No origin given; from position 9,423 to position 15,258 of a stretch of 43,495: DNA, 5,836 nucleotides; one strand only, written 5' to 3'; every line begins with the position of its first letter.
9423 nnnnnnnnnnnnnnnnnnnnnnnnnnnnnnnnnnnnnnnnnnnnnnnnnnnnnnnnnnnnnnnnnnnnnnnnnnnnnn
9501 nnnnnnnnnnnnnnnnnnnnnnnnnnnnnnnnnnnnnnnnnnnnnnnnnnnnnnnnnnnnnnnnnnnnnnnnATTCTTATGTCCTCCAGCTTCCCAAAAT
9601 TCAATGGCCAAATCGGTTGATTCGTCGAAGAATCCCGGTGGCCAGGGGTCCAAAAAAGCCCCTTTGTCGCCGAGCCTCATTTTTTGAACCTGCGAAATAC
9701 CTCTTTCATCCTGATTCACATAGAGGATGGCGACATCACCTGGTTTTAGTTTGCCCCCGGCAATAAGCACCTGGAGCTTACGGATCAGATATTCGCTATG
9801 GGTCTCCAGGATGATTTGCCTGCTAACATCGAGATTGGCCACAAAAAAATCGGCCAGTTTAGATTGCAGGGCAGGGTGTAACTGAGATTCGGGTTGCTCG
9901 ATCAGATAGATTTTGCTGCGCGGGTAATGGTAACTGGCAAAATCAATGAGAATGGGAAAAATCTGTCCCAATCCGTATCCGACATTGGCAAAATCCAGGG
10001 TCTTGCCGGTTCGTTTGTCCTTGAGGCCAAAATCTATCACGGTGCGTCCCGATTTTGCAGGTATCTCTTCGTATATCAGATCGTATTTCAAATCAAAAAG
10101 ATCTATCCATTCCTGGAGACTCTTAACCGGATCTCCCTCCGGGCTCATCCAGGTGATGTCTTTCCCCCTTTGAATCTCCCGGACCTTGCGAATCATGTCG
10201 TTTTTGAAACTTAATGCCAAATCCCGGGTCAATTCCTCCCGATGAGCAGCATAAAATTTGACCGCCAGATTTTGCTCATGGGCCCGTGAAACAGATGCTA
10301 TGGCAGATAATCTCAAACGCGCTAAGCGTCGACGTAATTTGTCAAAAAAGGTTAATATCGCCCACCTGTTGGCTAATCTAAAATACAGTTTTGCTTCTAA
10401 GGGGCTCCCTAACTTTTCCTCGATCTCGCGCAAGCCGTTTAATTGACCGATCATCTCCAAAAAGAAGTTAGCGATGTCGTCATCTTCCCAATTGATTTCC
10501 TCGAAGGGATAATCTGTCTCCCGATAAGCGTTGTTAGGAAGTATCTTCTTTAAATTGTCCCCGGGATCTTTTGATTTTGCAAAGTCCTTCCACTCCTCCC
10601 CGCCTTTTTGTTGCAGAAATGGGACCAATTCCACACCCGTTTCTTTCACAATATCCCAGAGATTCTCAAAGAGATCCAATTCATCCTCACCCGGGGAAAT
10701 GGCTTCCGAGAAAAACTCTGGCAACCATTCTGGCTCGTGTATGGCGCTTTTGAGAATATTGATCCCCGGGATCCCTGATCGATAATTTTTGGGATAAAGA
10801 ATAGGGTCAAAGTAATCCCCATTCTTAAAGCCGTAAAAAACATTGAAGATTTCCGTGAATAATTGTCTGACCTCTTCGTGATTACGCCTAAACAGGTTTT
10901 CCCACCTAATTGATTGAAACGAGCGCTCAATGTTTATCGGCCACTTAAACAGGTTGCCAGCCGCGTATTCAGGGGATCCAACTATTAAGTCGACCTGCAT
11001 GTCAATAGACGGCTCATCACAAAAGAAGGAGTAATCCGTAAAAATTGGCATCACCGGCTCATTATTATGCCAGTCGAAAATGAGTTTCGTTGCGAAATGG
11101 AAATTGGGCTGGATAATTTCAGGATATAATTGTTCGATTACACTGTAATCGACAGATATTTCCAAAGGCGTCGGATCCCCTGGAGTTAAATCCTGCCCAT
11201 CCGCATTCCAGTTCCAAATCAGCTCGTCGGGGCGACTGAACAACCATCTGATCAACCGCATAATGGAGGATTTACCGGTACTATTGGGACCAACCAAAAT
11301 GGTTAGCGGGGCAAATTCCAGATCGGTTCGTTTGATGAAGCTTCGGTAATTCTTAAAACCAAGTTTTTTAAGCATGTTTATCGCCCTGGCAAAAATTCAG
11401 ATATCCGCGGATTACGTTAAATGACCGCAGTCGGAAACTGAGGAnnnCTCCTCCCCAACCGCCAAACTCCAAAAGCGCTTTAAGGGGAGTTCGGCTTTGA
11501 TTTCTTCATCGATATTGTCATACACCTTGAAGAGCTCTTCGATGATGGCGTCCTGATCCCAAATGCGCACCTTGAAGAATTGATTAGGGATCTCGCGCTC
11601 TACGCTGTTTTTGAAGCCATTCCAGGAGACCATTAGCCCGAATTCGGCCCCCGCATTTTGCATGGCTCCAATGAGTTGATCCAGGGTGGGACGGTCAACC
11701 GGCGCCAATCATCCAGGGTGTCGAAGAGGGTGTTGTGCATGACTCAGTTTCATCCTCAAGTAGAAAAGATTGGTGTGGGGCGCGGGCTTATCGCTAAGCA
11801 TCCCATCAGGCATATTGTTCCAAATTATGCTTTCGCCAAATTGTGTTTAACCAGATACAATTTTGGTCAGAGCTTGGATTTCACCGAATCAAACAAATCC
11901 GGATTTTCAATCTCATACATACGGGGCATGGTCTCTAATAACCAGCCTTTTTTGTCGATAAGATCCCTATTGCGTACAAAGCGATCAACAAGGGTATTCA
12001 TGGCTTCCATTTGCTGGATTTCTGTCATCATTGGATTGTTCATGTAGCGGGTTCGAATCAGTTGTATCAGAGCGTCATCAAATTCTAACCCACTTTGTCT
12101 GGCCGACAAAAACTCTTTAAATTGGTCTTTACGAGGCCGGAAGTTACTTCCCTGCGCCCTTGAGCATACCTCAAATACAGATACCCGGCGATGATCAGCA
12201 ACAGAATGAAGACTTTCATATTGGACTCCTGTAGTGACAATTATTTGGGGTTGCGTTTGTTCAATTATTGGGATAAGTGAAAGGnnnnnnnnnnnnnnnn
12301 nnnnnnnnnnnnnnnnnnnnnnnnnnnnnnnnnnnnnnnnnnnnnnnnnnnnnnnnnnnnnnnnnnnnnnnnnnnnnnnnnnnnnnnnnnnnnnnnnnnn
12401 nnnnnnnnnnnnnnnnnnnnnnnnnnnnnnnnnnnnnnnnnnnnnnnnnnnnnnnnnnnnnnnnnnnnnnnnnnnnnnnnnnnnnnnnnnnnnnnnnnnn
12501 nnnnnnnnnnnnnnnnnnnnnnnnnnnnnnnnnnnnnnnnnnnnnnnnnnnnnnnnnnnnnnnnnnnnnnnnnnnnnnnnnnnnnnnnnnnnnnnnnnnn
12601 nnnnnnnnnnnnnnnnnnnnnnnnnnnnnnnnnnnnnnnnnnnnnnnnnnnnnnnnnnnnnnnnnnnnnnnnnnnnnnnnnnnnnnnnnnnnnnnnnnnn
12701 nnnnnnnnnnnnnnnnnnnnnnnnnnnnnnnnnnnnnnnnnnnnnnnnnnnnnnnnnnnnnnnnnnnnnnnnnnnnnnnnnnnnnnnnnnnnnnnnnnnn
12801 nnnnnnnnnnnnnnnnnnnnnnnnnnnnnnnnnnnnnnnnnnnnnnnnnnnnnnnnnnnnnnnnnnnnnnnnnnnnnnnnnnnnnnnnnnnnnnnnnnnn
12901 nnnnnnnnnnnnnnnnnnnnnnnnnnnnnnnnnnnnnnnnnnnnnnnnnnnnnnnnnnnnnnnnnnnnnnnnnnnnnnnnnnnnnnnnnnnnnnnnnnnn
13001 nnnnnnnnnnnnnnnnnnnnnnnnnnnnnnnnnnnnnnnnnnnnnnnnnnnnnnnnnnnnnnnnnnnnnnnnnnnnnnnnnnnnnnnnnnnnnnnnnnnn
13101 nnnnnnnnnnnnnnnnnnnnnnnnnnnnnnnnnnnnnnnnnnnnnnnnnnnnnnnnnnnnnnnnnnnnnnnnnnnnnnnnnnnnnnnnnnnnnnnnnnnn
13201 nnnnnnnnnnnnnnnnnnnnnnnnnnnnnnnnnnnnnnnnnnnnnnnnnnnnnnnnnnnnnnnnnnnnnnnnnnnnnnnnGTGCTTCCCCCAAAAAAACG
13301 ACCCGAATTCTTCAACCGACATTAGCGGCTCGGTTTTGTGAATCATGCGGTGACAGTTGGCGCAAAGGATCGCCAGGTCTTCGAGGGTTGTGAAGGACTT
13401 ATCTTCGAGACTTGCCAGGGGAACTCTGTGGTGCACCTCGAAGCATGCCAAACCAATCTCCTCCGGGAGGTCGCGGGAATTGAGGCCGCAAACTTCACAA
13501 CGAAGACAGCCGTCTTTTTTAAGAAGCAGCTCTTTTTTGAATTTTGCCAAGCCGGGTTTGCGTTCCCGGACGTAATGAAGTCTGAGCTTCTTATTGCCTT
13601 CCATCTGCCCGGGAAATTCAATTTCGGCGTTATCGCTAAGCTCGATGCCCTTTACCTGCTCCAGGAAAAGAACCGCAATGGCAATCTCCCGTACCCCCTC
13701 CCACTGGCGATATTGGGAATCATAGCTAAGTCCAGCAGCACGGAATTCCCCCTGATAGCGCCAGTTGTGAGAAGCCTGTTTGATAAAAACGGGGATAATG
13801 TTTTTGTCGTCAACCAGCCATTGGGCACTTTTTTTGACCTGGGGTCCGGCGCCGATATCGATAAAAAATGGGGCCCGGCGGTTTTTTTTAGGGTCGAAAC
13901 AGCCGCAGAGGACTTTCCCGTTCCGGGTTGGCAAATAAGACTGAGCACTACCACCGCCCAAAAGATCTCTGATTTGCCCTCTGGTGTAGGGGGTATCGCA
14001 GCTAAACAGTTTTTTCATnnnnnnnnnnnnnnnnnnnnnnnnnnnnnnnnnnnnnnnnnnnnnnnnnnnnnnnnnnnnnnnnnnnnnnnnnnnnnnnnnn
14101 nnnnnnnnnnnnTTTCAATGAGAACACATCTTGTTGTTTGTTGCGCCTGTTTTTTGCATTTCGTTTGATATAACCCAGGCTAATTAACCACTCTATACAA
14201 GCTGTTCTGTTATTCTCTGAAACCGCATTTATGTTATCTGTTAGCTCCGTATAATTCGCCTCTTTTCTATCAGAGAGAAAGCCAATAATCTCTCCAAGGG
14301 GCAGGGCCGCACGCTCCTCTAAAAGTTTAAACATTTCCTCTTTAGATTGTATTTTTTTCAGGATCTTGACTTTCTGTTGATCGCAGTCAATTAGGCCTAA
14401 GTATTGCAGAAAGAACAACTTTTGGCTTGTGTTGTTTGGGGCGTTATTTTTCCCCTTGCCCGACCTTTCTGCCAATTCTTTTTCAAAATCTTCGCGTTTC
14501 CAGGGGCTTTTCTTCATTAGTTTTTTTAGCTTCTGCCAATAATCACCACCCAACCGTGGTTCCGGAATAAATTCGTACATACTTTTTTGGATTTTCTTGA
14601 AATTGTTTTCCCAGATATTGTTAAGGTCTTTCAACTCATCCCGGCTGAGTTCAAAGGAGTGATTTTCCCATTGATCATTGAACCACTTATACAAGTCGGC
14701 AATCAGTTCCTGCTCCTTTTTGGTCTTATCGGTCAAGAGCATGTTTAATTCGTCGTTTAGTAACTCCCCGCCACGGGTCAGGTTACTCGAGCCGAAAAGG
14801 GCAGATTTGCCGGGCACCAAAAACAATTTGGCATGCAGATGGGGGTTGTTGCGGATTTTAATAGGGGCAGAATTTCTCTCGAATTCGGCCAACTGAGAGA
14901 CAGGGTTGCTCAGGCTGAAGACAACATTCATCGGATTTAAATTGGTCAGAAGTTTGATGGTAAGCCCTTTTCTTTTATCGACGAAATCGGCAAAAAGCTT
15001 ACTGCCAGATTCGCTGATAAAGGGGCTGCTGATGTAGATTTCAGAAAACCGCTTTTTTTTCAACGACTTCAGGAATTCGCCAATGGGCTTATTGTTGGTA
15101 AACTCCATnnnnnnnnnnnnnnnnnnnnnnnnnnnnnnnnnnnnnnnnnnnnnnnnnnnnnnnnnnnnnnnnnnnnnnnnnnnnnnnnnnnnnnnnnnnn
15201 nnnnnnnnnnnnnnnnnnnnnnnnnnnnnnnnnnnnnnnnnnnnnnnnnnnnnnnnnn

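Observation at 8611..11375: Translationally coupled ABC-type ATPase + uncharacterised 320-aa partner: candidate two-gene abortive-infection/defence pair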

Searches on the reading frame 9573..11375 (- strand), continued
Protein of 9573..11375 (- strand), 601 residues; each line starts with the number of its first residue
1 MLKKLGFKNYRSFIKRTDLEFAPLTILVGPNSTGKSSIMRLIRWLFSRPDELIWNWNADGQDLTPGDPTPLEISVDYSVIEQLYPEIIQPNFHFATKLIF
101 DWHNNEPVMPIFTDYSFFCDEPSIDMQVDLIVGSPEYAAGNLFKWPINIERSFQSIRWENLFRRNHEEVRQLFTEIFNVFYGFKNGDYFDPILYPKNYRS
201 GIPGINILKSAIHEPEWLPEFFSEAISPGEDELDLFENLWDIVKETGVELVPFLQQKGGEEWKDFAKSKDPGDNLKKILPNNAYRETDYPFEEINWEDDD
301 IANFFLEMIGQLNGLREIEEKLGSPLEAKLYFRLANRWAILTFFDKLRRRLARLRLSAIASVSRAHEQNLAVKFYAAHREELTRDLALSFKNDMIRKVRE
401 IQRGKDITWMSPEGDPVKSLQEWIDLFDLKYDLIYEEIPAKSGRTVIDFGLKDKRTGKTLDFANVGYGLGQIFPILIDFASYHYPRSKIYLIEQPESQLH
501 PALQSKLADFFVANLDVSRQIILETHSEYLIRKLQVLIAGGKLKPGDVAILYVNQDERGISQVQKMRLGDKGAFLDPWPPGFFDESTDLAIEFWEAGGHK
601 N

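Call 85: get_annotated_region(hit=H2, flank=4000)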
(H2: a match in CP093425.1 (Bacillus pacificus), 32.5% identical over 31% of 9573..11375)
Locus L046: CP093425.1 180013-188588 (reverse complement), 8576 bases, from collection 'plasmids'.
description: Bacillus pacificus strain MP6 plasmid p1, complete sequence
organism: Bacillus pacificus (NCBI taxid 2026187)
taxonomy: Bacteria; Bacillota; Bacilli; Bacillales; Bacillaceae; Bacillus; Bacillus pacificus
host: -; source: cell culture,sufu; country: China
typing (MOB-suite, as given by PLSDB): non-mobilizable; replicon rep_cluster_125,rep_cluster_1698; mating-pair formation MPF_T
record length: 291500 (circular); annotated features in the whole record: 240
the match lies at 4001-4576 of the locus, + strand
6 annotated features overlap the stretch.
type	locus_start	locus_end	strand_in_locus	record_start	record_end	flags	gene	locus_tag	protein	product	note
CDS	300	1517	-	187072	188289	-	-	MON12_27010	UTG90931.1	abortive infection system toxin AbiGii family protein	-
CDS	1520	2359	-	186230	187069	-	-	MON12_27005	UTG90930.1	abortive infection system antitoxin AbiGi family protein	-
CDS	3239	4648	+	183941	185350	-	-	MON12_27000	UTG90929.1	DUF3696 domain-containing protein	-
CDS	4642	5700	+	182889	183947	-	-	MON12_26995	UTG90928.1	hypothetical protein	-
CDS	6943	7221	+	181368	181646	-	-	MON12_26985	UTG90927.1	metalloregulator ArsR/SmtB family transcription factor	-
CDS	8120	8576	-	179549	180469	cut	-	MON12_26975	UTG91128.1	Rpn family recombination-promoting nuclease/putative transposase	-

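Call 86: get_annotated_region(hit=H15, flank=4000)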
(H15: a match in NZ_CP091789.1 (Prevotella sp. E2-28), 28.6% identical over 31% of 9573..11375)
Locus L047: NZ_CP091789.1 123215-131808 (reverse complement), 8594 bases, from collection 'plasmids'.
description: Prevotella sp. E2-28 plasmid pE2-28, complete sequence
organism: Prevotella sp. E2-28 (NCBI taxid 2913620)
taxonomy: Bacteria; Bacteroidota; Bacteroidia; Bacteroidales; Prevotellaceae; Prevotella; Prevotella sp. E2-28
host: -; source: Ovis aries; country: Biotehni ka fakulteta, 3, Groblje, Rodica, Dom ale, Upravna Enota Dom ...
typing (MOB-suite, as given by PLSDB): non-mobilizable
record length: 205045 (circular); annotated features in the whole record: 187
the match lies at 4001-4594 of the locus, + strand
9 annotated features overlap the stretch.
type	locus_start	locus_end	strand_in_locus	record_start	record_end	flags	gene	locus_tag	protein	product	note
CDS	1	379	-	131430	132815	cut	-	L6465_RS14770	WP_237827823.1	exodeoxyribonuclease VII large subunit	-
CDS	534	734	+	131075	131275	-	-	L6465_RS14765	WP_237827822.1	helix-turn-helix transcriptional regulator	-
CDS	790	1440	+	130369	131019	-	-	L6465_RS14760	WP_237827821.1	GIY-YIG nuclease family protein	-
CDS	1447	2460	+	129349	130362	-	-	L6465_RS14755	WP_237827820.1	WYL domain-containing protein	-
CDS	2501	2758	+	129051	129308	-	-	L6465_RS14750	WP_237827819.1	hypothetical protein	-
CDS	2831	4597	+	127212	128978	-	-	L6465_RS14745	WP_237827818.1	AAA family ATPase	-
CDS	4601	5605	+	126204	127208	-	-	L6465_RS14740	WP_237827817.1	hypothetical protein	-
CDS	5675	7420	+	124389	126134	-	-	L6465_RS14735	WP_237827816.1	class I SAM-dependent DNA methyltransferase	-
CDS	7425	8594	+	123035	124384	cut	-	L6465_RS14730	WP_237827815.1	restriction endonuclease subunit S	GO:0006304 - DNA modification [Evidence IEA]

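Call 87: get_annotated_region(hit=H16, flank=4000)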
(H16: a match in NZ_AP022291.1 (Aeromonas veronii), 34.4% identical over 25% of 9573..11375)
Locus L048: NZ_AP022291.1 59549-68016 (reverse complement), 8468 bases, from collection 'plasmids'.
description: Aeromonas veronii strain WP9-W18-ESBL-04 plasmid pWP9-W18-ESBL-04_1, complete sequence
organism: Aeromonas veronii (NCBI taxid 654)
taxonomy: Bacteria; Pseudomonadota; Gammaproteobacteria; Aeromonadales; Aeromonadaceae; Aeromonas; Aeromonas veronii
host: -; source: -; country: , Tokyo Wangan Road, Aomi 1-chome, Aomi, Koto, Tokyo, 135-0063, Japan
typing (MOB-suite, as given by PLSDB): conjugative; replicon rep_cluster_1169; relaxase MOBF; mating-pair formation MPF_F
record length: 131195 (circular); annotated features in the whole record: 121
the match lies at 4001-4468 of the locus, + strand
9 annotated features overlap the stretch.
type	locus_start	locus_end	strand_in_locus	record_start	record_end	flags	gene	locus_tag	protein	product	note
CDS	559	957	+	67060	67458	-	-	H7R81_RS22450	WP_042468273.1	DUF6088 family protein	-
CDS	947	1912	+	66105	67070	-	-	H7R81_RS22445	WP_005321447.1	nucleotidyl transferase AbiEii/AbiGii toxin family protein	-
CDS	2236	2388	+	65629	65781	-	-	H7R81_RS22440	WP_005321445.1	Hok/Gef family protein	-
CDS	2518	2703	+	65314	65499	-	-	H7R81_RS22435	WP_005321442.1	hypothetical protein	-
CDS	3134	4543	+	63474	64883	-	-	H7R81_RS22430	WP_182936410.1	DUF3696 domain-containing protein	-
CDS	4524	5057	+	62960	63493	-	-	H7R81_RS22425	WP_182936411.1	hypothetical protein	-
CDS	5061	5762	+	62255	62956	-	-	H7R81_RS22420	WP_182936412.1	RNA ligase family protein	-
CDS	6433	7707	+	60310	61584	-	-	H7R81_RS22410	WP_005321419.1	metallophosphoesterase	-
CDS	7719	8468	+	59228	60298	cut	-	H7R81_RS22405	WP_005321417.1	GTPase-associated system all-helical protein GASH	-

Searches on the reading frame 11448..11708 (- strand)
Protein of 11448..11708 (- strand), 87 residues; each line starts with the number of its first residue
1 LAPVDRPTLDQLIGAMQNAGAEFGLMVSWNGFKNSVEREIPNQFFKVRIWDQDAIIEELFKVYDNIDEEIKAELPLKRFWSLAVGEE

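Call 3: search_protein_families(library=pfam, proteins=[window:11448-11708:-], max_evalue=0.1)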
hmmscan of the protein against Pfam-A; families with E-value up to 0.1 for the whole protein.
window:11448-11708:- (87 aa): 2 families
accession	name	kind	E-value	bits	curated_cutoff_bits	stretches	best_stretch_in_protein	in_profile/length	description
PF04471.18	Mrr_cat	-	2.2e-06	28.2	21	1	3-57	60-113/115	Restriction endonuclease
PF19668.4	DUF6171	-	0.079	13.8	27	0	47-76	9-38/80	Family of unknown function (DUF6171)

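Call 4: search_protein_families(library=padloc, proteins=[window:11448-11708:-], max_evalue=0.1)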
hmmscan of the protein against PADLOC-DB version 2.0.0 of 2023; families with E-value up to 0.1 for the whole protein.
window:11448-11708:- (87 aa): 3 families
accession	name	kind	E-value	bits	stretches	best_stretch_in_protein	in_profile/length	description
PDLC04815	PDC-S02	-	2.8e-34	117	1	2-84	261-343/346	-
PDLC04819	PDC-S02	-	3.5e-09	34.3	1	4-80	254-327/334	-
PDLC02126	Csn2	-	0.0094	13.1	1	28-72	263-303/344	-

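Call 5: search_protein_families(library=ncbifam, proteins=[window:11448-11708:-], max_evalue=0.1)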
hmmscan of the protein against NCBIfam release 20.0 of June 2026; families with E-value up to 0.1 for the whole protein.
window:11448-11708:- (87 aa): 0 families

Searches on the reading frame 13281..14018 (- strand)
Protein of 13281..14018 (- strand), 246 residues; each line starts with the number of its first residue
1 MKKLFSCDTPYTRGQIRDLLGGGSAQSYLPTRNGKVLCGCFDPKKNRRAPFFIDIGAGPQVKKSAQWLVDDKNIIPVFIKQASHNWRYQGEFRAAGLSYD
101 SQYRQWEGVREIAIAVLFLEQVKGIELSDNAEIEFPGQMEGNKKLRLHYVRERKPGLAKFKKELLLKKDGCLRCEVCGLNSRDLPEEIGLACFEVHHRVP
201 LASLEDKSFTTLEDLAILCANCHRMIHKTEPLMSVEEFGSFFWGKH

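Call 3: search_protein_families(library=pfam, proteins=[window:13281-14018:-], max_evalue=0.1)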
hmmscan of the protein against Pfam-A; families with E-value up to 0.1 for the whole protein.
window:13281-14018:- (246 aa): 1 family
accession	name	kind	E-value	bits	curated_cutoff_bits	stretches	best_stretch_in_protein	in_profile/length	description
PF01844.29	HNH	-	4.7e-07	30.3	21.4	1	174-228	1-46/47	HNH endonuclease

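Call 4: search_protein_families(library=padloc, proteins=[window:13281-14018:-], max_evalue=0.1)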
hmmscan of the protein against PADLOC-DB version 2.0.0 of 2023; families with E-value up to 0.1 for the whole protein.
window:13281-14018:- (246 aa): 2 families
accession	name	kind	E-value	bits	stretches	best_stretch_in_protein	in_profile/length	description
PDLC03656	mREase_IV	-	1.4e-05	23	1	164-229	198-258/277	Type IV methyl-directed restriction enzyme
PDLC00352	PtuB1|PtuB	-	0.042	11.5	1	174-229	46-99/206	Unknown function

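Call 5: search_protein_families(library=ncbifam, proteins=[window:13281-14018:-], max_evalue=0.1)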
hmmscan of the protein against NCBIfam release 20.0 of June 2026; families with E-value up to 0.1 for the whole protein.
window:13281-14018:- (246 aa): 2 families
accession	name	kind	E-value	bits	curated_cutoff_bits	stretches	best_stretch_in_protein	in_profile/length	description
NF040563.1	guided_IscB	equivalog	0.059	12.5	175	1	147-229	171-238/314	RNA-guided endonuclease IscB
TIGR00403.1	ndhI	equivalog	0.068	12.8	302.35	1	145-238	38-125/183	NAD(P)H-quinone oxidoreductase subunit I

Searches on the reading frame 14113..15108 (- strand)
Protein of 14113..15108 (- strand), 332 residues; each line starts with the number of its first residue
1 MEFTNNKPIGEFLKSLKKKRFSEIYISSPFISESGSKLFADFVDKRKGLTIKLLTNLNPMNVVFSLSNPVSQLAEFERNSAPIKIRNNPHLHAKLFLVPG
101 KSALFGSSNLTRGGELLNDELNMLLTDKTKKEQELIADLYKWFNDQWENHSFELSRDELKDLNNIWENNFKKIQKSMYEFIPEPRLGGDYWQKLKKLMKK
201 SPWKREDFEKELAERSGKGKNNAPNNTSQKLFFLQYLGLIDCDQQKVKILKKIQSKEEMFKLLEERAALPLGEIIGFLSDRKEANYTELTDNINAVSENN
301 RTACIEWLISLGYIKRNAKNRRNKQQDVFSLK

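Call 24: search_protein_families(library=pfam, proteins=[window:14113-15108:-], max_evalue=0.001)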
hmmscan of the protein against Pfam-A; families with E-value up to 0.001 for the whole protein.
window:14113-15108:- (332 aa): 1 family
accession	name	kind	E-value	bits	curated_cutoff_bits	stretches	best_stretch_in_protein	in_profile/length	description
PF13091.12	PLDc_2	-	4.8e-13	49.5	27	1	22-147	10-132/132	PLD-like domain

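Call 72: search_protein_families(library=padloc, proteins=[window:14113-15108:-], max_evalue=0.00001)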
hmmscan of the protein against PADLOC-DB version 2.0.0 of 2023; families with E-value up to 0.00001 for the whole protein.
window:14113-15108:- (332 aa): 3 families
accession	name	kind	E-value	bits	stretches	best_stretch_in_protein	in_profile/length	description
PDLC02614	DrmC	-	1.6e-08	32.5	1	86-131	96-141/153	DrmC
PDLC02901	DpdK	-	1.8e-07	29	1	46-137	79-164/173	DpdK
PDLC02599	DrmC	-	6.5e-06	23.3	1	23-165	24-154/387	DrmC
